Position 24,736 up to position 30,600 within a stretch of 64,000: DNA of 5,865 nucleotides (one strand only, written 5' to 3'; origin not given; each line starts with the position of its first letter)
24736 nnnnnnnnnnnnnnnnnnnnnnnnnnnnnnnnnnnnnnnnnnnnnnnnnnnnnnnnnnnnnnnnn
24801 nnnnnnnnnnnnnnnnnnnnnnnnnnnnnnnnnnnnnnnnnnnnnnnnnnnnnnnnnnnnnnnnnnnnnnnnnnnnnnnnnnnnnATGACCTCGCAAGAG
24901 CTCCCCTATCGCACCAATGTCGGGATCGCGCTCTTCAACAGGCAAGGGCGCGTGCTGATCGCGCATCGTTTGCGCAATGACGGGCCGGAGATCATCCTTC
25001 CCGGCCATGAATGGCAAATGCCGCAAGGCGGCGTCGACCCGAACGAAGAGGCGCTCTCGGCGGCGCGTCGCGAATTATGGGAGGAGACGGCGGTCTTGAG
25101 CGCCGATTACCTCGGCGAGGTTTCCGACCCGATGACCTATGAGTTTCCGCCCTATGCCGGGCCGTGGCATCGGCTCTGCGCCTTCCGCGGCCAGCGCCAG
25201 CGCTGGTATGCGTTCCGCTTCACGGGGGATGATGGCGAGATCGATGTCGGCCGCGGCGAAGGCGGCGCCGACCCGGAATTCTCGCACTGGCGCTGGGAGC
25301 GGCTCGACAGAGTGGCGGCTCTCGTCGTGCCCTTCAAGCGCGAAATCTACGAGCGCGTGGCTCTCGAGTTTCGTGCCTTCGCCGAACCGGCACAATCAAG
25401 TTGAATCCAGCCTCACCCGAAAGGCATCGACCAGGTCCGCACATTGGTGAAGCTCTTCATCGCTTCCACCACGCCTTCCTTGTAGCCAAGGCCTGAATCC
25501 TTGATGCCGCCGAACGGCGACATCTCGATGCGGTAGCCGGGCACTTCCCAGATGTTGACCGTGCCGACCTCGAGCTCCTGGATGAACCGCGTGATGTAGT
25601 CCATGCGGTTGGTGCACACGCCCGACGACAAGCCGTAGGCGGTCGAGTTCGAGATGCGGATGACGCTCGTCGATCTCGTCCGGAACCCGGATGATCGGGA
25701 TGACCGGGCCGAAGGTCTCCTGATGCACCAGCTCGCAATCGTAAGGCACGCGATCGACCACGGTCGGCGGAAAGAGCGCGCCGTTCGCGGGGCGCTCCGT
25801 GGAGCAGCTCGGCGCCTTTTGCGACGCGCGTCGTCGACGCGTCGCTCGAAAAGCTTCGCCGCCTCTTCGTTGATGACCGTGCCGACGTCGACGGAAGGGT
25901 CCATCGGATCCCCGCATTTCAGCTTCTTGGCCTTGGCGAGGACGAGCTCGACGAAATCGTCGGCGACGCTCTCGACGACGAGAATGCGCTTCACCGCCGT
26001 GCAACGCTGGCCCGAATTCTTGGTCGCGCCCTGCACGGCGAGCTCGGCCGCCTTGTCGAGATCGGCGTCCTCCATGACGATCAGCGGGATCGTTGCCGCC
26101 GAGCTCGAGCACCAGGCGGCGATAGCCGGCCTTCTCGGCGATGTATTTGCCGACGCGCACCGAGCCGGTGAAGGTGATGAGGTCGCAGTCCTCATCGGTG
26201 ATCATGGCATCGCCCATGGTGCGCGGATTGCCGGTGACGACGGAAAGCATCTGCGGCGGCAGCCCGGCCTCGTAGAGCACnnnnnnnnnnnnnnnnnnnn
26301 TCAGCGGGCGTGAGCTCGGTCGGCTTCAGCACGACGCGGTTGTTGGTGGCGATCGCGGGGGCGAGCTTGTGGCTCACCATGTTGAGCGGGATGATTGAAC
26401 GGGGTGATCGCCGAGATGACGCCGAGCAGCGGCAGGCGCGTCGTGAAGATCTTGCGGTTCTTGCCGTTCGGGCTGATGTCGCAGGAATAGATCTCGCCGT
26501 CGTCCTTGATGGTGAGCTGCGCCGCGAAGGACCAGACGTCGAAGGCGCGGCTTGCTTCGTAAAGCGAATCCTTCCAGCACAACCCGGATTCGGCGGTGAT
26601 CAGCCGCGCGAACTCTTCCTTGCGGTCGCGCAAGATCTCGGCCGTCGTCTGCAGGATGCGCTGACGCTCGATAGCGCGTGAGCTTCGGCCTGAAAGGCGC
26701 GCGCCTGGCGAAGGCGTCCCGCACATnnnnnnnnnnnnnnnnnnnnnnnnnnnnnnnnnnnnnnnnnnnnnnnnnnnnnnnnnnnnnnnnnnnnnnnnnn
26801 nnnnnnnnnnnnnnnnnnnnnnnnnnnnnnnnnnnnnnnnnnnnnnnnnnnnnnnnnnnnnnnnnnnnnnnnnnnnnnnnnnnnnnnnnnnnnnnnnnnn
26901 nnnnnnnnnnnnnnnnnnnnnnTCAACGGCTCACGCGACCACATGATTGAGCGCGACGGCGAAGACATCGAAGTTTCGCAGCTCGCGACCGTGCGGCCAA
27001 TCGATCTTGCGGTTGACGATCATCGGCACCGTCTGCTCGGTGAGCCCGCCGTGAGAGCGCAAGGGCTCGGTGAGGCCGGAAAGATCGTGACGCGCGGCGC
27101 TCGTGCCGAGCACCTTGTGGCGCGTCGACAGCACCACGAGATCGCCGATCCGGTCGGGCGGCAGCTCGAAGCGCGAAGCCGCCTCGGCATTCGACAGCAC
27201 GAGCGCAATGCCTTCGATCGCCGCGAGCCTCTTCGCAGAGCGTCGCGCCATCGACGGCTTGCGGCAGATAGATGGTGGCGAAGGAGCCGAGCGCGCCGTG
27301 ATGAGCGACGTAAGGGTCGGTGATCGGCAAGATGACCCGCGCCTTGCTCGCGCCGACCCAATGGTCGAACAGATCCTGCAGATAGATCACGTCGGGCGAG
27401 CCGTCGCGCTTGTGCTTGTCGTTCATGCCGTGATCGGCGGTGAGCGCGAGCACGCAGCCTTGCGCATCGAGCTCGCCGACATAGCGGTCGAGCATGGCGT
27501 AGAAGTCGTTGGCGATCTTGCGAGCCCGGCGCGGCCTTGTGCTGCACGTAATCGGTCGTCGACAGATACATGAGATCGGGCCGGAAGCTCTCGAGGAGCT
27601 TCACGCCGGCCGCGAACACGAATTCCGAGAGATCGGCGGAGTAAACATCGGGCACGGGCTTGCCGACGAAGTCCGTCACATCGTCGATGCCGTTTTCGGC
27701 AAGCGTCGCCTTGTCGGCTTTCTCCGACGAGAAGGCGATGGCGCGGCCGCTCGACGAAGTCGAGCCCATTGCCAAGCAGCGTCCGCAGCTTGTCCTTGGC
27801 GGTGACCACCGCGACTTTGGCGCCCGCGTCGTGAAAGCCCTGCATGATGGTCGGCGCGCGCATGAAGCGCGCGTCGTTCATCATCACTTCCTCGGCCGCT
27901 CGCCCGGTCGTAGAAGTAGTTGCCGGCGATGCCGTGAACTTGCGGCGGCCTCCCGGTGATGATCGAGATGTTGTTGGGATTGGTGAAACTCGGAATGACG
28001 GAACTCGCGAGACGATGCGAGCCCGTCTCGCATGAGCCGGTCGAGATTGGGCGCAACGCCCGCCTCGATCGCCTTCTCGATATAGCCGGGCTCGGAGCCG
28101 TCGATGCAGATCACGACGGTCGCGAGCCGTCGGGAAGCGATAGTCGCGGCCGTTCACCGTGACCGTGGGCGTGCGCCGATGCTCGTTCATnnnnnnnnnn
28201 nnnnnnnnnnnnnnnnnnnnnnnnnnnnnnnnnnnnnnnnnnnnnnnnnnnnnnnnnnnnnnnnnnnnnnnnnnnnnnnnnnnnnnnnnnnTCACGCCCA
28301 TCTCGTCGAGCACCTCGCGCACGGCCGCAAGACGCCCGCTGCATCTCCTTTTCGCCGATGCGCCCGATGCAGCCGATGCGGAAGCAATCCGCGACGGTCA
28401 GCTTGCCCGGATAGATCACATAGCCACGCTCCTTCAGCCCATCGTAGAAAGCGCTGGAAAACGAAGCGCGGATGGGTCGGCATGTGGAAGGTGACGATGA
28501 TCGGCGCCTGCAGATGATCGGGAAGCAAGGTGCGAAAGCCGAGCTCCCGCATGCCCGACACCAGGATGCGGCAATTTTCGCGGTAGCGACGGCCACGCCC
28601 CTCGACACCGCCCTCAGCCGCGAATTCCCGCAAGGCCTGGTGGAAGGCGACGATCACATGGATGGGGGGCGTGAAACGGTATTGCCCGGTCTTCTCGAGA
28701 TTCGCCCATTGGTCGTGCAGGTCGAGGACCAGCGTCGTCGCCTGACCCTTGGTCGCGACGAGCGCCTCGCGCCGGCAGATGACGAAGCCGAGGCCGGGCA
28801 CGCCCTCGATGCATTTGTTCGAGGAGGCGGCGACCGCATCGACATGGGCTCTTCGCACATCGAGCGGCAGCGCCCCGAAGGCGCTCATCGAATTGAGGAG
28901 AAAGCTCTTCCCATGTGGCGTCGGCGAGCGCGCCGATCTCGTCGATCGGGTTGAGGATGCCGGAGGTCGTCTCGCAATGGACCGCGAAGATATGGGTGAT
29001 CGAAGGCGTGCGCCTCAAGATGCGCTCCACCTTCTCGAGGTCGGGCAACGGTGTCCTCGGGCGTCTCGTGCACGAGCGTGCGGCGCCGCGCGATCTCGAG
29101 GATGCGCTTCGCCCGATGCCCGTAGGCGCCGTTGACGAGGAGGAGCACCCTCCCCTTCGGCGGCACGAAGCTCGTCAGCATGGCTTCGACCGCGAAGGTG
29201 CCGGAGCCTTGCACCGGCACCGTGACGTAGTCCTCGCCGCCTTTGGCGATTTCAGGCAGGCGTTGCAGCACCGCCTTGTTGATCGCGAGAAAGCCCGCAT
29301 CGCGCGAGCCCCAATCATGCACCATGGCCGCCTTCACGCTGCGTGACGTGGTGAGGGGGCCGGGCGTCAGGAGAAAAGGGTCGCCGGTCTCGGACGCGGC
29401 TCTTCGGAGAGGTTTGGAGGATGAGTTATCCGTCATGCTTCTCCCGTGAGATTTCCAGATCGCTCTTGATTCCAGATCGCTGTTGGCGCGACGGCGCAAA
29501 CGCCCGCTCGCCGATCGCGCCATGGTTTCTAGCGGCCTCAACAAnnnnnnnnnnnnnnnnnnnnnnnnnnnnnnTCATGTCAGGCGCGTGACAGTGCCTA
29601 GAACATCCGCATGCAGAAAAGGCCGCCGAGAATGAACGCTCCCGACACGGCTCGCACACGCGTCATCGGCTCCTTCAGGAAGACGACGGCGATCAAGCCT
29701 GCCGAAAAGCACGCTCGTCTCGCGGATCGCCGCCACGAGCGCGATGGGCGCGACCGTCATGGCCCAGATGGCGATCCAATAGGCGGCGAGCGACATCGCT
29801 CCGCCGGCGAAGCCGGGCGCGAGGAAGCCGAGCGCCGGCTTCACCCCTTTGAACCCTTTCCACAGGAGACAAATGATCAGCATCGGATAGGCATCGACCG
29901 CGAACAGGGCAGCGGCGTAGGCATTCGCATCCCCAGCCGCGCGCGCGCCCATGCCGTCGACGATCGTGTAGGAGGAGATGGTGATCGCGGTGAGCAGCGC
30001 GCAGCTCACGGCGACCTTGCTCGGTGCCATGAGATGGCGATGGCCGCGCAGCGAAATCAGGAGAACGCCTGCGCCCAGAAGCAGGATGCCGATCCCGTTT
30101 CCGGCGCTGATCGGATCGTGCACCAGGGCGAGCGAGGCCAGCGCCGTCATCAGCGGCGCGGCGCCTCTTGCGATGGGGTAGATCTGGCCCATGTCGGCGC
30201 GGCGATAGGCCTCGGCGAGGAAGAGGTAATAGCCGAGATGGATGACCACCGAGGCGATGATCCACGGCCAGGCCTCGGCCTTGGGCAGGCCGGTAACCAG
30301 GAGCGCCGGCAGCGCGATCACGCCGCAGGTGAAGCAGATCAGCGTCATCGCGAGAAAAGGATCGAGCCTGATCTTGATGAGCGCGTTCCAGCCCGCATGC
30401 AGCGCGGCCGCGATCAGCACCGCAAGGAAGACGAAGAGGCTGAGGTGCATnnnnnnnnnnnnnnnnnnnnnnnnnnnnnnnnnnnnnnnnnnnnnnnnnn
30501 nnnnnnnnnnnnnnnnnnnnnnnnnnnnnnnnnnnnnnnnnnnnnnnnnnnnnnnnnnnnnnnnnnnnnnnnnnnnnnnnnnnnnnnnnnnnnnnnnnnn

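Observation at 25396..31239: Complete but fully pseudogenised 2-aminoethylphosphonate pathway (phnW-phnA-phnY), preceded by a DeoR regulator and an EamA transporter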

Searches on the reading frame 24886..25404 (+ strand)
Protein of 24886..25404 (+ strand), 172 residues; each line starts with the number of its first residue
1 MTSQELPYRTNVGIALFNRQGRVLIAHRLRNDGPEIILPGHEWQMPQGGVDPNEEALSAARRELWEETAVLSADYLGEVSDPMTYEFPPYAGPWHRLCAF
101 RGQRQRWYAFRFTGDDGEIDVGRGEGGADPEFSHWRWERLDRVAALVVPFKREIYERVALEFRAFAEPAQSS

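Call 73: find_encoding_contigs(protein=window:24886-25404:+, flank=10000, max_places=5)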
Protein window:24886-25404:+ (172 aa): no gene with exactly this product is on record in the collection.

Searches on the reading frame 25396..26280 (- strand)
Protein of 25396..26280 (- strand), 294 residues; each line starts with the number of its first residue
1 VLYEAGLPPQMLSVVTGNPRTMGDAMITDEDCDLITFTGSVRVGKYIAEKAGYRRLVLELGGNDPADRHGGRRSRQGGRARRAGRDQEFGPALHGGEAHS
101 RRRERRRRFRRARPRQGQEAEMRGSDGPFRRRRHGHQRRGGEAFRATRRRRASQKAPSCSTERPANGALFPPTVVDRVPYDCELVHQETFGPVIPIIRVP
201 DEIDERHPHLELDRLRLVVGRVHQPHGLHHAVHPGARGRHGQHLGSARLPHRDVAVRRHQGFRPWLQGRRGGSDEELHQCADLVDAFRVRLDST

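Call 3: search_protein_families(library=ncbifam, proteins=[window:25396-26280:-, window:25413-26195:-], max_evalue=0.001)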
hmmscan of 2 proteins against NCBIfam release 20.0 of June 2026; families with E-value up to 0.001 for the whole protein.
window:25396-26280:- (294 aa): 36 families (the best 25 are shown)
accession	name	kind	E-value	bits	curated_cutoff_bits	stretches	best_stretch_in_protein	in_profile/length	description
TIGR03250.1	PhnAcAld_DH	equivalog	2e-41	142.1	635.65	2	1-65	188-252/472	phosphonoacetaldehyde dehydrogenase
NF040648.1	lactal_redase_Meth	equivalog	1.4e-23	83.6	650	2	6-65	187-246/463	lactaldehyde dehydrogenase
NF006916.0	PRK09407.1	equivalog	1.8e-19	69.8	521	2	1-65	205-269/526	succinic semialdehyde dehydrogenase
NF047626.1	SulfactDhSafD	equivalog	1.5e-18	67.1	700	2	2-65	175-237/454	sulfoacetaldehyde dehydrogenase SafD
NF010000.0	PRK13473.1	subfamily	2.2e-16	59.6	615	2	5-65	191-252/475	aminobutyraldehyde dehydrogenase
NF052305.1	DioxValDhHalo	equivalog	1.5e-14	53.8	750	1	2-65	191-256/483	2,5-dioxovalerate dehydrogenase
TIGR01780.1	SSADH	subfamily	2.2e-14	53.2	646.35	2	3-65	168-232/448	succinate-semialdehyde dehydrogenase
NF042993.1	AlphKGSA_gudD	equivalog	3.7e-14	52.4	770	1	2-65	190-255/481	alpha-ketoglutaric semialdehyde dehydrogenase GucD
NF002852.0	PRK03137.1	subfamily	7.3e-14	51.4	648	1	2-64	221-291/514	L-glutamate gamma-semialdehyde dehydrogenase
TIGR01804.1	BADH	equivalog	8.5e-14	50.9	668.6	1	2-65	183-248/467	betaine-aldehyde dehydrogenase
NF045735.1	PaDhStyDPseudo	equivalog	1.2e-13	50.6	850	1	3-65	197-261/483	phenylacetaldehyde dehydrogenase StyD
NF045736.1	PaDhStyDRhodo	equivalog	5.3e-13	48.3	800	1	2-65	193-258/479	phenylacetaldehyde dehydrogenase StyD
NF040792.1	glyc_ald_dh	equivalog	7.4e-13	48.2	760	1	3-65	187-251/488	D-glyceraldehyde dehydrogenase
NF007497.0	PRK10090.1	equivalog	1.6e-12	47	500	1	3-66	193-258/480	aldehyde dehydrogenase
TIGR01237.1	D1pyr5carbox2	equivalog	4.9e-12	45.4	659.65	1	2-61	217-284/511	L-glutamate gamma-semialdehyde dehydrogenase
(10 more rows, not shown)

window:25413-26195:- (260 aa): 39 families (the best 25 are shown)
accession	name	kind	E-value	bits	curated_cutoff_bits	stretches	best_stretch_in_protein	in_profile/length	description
TIGR03250.1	PhnAcAld_DH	equivalog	4.5e-89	299.3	635.65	1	37-259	252-472/472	phosphonoacetaldehyde dehydrogenase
NF040648.1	lactal_redase_Meth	equivalog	1.1e-43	149.9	650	2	37-124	246-333/463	lactaldehyde dehydrogenase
NF047626.1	SulfactDhSafD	equivalog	1e-39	136.9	700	2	37-124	237-324/454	sulfoacetaldehyde dehydrogenase SafD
NF040869.1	G3PDH_Arch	equivalog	4.2e-33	114.8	780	2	37-127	270-360/502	NADP-dependent glyceraldehyde-3-phosphate dehydrogenase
NF006915.0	PRK09406.1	equivalog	5.2e-33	114.6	730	1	37-254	237-453/457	NADP-dependent succinic semialdehyde dehydrogenase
TIGR01780.1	SSADH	subfamily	9.8e-30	103.8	646.35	1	36-252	231-447/448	succinate-semialdehyde dehydrogenase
NF009725.0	PRK13252.1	equivalog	1.7e-29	102.6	593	2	37-124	256-343/488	betaine-aldehyde dehydrogenase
NF006916.0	PRK09407.1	equivalog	2.1e-29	102.5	521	2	37-126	269-358/526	succinic semialdehyde dehydrogenase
NF042993.1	AlphKGSA_gudD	equivalog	5.9e-29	101.1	770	2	37-114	255-332/481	alpha-ketoglutaric semialdehyde dehydrogenase GucD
TIGR01804.1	BADH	equivalog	5.3e-28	97.7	668.6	2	37-120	248-331/467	betaine-aldehyde dehydrogenase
TIGR02299.1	HpaE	equivalog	5.9e-28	97.7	638.35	2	37-114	250-327/488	5-carboxymethyl-2-hydroxymuconate semialdehyde dehydrogenase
TIGR01237.1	D1pyr5carbox2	equivalog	4.7e-27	95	659.65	1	38-255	289-507/511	L-glutamate gamma-semialdehyde dehydrogenase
NF010000.0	PRK13473.1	subfamily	3e-26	92.1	615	1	36-253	251-468/475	aminobutyraldehyde dehydrogenase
NF008415.0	PRK11241.1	equivalog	1.7e-25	89.7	828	1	35-244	259-467/482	NADP-dependent succinate-semialdehyde dehydrogenase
NF042989.1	AldDh_AldH_Clos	equivalog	1.9e-25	89.6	800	1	38-254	239-454/458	aldehyde dehydrogenase AldH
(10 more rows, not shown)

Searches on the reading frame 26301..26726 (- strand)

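Call 3: search_protein_families(library=ncbifam, proteins=[window:26301-26726:-], max_evalue=0.001)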
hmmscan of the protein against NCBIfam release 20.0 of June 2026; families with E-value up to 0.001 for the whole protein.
window:26301-26726:- (141 aa): 20 families
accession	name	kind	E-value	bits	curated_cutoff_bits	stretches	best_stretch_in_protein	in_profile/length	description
TIGR03250.1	PhnAcAld_DH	equivalog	3.9e-39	134.6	635.65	1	19-114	58-153/472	phosphonoacetaldehyde dehydrogenase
NF040648.1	lactal_redase_Meth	equivalog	4.6e-13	49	650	1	18-114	54-143/463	lactaldehyde dehydrogenase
NF047626.1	SulfactDhSafD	equivalog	3.4e-12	46.2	700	1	12-114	38-139/454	sulfoacetaldehyde dehydrogenase SafD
NF052305.1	DioxValDhHalo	equivalog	2.6e-11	43.1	750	1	16-114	62-155/483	2,5-dioxovalerate dehydrogenase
TIGR01804.1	BADH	equivalog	6e-11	41.5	668.6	1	16-116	54-149/467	betaine-aldehyde dehydrogenase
TIGR01722.1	MMSDH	subfamily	8.3e-11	41.2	448.5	1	16-114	57-150/477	CoA-acylating methylmalonate-semialdehyde dehydrogenase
NF042993.1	AlphKGSA_gudD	equivalog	9e-11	41.2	770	1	15-114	60-154/481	alpha-ketoglutaric semialdehyde dehydrogenase GucD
NF009725.0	PRK13252.1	equivalog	4.1e-09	35.4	593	1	16-116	63-158/488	betaine-aldehyde dehydrogenase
NF040792.1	glyc_ald_dh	equivalog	6.8e-09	35.2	760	1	18-115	59-151/488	D-glyceraldehyde dehydrogenase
TIGR01780.1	SSADH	subfamily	1.5e-08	34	646.35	1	17-114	39-131/448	succinate-semialdehyde dehydrogenase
NF002852.0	PRK03137.1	subfamily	5.2e-08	32.1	648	1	15-114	91-185/514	L-glutamate gamma-semialdehyde dehydrogenase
TIGR01237.1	D1pyr5carbox2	equivalog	1.5e-07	30.6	659.65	1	18-113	90-180/511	L-glutamate gamma-semialdehyde dehydrogenase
NF008869.0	PRK11904.1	equivalog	5.3e-07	27.8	747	1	17-113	606-698/1042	bifunctional proline dehydrogenase/L-glutamate gamma-semialdehyde dehydrogenase PutA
NF007497.0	PRK10090.1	equivalog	5.6e-07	28.7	500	1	16-113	63-155/480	aldehyde dehydrogenase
NF050084.1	pip_6_carb_DH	equivalog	8e-07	28.3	730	1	14-114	36-131/475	L-piperidine-6-carboxylate dehydrogenase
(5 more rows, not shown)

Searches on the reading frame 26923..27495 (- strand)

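Call 3: search_protein_families(library=ncbifam, proteins=[window:26923-27495:-], max_evalue=0.001)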
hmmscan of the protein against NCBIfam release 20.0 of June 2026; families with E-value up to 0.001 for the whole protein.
window:26923-27495:- (190 aa): 1 family
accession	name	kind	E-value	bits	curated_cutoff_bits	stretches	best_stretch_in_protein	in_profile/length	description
TIGR02335.1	hydr_PhnA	equivalog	1.2e-30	106.9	407.55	1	1-92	217-308/408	phosphonoacetate hydrolase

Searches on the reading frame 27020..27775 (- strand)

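Call 3: search_protein_families(library=ncbifam, proteins=[window:27020-27775:-], max_evalue=0.001)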
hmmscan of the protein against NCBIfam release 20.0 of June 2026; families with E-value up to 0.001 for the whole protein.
window:27020-27775:- (251 aa): 1 family
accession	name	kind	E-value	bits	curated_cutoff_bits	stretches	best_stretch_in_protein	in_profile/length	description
TIGR02335.1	hydr_PhnA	equivalog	1.7e-30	106.4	407.55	1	11-92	134-215/408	phosphonoacetate hydrolase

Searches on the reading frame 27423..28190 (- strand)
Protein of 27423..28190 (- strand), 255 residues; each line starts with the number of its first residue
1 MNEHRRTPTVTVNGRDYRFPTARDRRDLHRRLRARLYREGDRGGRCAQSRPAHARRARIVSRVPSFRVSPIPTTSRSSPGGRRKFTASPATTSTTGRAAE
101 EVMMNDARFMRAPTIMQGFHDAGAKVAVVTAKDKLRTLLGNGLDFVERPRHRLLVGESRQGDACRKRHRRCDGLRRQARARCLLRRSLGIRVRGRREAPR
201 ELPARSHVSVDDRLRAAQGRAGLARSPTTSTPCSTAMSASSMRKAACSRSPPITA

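Call 3: search_protein_families(library=ncbifam, proteins=[window:27423-28190:-], max_evalue=0.001)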
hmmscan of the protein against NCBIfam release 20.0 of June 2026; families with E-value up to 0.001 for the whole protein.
window:27423-28190:- (255 aa): 1 family
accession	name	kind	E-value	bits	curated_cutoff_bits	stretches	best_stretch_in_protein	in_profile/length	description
TIGR02335.1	hydr_PhnA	equivalog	4.3e-12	45.8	407.55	1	99-144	89-134/408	phosphonoacetate hydrolase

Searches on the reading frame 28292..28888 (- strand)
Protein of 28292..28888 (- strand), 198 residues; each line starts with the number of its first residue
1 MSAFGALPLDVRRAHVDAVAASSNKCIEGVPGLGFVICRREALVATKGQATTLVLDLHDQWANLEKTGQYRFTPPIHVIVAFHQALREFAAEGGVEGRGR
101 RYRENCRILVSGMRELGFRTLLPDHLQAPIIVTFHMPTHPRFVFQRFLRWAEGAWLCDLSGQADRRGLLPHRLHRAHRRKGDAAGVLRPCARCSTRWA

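Call 3: search_protein_families(library=ncbifam, proteins=[window:28292-28888:-], max_evalue=0.001)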
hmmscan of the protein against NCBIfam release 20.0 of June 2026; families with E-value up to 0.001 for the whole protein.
window:28292-28888:- (198 aa): 5 families
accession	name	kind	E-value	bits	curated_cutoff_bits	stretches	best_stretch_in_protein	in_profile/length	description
NF010006.0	PRK13479.1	equivalog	6.3e-66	223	296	1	1-148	169-316/369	2-aminoethylphosphonate--pyruvate transaminase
TIGR02326.1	transamin_PhnW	equivalog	1.4e-59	202.1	400.8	1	1-149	167-316/363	2-aminoethylphosphonate--pyruvate transaminase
TIGR03301.1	PhnW-AepZ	equivalog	3.6e-56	191.1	360.8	1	1-147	163-309/355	2-aminoethylphosphonate aminotransferase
NF046070.1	PyrdoxPyrvTramin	equivalog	1.1e-08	34.4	600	1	2-120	169-289/369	pyridoxamine--pyruvate transaminase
NF045640.1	AspGlyoxATaseBhcA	equivalog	0.00097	18.1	650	0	2-105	173-278/395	L-aspartate--glyoxylate aminotransferase BhcA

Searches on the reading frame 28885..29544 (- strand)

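Call 3: search_protein_families(library=ncbifam, proteins=[window:28885-29544:-], max_evalue=0.001)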
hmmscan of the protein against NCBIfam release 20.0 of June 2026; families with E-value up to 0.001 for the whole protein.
window:28885-29544:- (219 aa): 4 families
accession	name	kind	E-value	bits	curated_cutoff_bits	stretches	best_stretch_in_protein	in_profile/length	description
NF010006.0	PRK13479.1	equivalog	2.8e-35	122.1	296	1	54-171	4-121/369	2-aminoethylphosphonate--pyruvate transaminase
TIGR03301.1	PhnW-AepZ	equivalog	9.3e-32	110.8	360.8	1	58-164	2-108/355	2-aminoethylphosphonate aminotransferase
TIGR02326.1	transamin_PhnW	equivalog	1.2e-31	110.2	400.8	1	56-176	4-124/363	2-aminoethylphosphonate--pyruvate transaminase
NF046070.1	PyrdoxPyrvTramin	equivalog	0.00024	20.1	600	1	56-162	6-111/369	pyridoxamine--pyruvate transaminase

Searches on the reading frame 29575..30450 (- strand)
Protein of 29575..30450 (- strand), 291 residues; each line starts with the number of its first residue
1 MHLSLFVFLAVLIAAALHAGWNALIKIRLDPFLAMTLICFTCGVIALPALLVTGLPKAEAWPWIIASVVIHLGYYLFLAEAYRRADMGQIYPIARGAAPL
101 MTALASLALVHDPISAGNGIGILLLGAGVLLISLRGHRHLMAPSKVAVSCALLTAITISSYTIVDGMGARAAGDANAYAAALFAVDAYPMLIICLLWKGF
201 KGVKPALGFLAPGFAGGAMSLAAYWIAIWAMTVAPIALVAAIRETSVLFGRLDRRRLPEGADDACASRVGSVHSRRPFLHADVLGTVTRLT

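Call 3: search_protein_families(library=ncbifam, proteins=[window:29575-30450:-], max_evalue=0.001)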
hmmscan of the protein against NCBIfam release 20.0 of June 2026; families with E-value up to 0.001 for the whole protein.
window:29575-30450:- (291 aa): 1 family
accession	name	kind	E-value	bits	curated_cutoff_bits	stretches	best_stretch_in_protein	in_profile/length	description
TIGR03340.1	phn_DUF6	hypoth_equivalog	6.5e-36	124.4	288.15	1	9-251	5-252/281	phosphonate utilization associated putative membrane protein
